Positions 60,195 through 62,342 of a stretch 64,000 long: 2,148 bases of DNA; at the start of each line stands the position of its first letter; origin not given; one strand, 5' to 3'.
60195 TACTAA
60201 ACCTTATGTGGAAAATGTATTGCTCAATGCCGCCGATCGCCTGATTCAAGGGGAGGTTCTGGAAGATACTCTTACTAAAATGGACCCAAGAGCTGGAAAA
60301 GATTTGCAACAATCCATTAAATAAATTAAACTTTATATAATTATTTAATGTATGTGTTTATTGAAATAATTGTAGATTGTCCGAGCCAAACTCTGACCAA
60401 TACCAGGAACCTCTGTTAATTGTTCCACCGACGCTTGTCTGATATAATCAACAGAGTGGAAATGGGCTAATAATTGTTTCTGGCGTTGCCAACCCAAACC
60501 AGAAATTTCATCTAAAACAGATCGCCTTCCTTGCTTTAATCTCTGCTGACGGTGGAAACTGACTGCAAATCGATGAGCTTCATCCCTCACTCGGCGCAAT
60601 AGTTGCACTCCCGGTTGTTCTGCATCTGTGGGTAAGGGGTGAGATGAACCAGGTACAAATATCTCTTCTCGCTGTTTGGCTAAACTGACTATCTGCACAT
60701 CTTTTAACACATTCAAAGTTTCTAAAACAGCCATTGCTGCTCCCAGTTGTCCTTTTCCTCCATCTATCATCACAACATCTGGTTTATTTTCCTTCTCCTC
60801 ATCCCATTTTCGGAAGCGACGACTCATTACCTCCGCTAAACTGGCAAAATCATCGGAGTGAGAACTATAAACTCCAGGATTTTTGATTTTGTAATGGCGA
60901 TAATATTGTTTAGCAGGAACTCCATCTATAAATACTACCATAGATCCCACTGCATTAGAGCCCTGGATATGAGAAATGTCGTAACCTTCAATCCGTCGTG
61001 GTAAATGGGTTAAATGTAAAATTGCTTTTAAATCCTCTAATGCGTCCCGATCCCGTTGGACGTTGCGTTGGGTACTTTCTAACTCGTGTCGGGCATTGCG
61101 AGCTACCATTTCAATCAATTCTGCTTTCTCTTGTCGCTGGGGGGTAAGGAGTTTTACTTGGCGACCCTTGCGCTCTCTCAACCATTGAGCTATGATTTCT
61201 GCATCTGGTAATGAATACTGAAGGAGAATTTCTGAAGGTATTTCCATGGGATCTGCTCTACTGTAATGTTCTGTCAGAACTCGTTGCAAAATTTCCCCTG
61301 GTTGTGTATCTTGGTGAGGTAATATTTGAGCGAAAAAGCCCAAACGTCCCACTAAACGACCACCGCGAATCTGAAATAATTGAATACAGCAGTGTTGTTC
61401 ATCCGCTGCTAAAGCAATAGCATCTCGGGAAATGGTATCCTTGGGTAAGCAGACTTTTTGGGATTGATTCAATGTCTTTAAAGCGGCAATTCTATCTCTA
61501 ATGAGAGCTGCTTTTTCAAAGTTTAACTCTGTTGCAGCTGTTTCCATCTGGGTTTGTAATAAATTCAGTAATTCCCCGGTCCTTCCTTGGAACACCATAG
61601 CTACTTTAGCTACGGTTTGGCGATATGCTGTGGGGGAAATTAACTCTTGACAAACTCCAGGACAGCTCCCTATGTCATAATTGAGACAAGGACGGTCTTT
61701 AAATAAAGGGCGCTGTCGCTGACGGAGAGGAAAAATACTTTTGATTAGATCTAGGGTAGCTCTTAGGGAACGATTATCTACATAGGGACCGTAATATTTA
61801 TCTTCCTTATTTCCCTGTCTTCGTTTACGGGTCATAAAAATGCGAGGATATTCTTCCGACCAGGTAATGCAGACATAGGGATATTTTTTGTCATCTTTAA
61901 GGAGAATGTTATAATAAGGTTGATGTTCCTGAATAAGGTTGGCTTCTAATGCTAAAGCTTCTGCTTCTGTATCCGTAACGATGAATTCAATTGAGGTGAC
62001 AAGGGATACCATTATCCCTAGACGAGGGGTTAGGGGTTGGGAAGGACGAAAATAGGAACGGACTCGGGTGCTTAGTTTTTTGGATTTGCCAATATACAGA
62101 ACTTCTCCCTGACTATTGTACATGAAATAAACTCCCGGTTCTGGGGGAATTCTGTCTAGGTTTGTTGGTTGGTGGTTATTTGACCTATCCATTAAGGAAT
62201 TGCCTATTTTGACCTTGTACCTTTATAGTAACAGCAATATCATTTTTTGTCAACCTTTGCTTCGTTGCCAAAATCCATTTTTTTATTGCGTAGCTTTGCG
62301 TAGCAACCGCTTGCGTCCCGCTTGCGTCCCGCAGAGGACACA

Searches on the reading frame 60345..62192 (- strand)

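Call 83: search_protein_families(library=pfam, proteins=[window:60345-62192:-], max_evalue=0.001)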
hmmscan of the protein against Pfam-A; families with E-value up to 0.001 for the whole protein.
window:60345-62192:- (615 aa): 8 families
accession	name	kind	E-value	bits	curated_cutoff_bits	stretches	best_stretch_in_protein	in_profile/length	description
PF08459.17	UvrC_RNaseH_dom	-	8.2e-53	178.9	22.3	1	390-544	2-159/159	UvrC RNAse H endonuclease domain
PF22920.2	UvrC_RNaseH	-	1e-33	116.1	24.3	1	256-373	2-115/116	UvrC Ribonuclease H-like domain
PF12826.13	HHH_2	-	1e-10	42.1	27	1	567-612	12-57/64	Helix-hairpin-helix motif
PF02151.25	UVR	-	2.4e-10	40.2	21.5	1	207-240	2-35/36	UvrB/uvrC motif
PF01541.30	GIY-YIG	-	5.3e-09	36.7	22.6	1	19-95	2-78/78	GIY-YIG catalytic domain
PF14520.12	HHH_5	-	2.8e-08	34.6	27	1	560-608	4-53/57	Helix-hairpin-helix domain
PF00633.29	HHH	-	1.1e-06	28.6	24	1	581-609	2-30/30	Helix-hairpin-helix motif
PF12836.13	HHH_3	-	0.00044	20.7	27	0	584-609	8-33/65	Helix-hairpin-helix motif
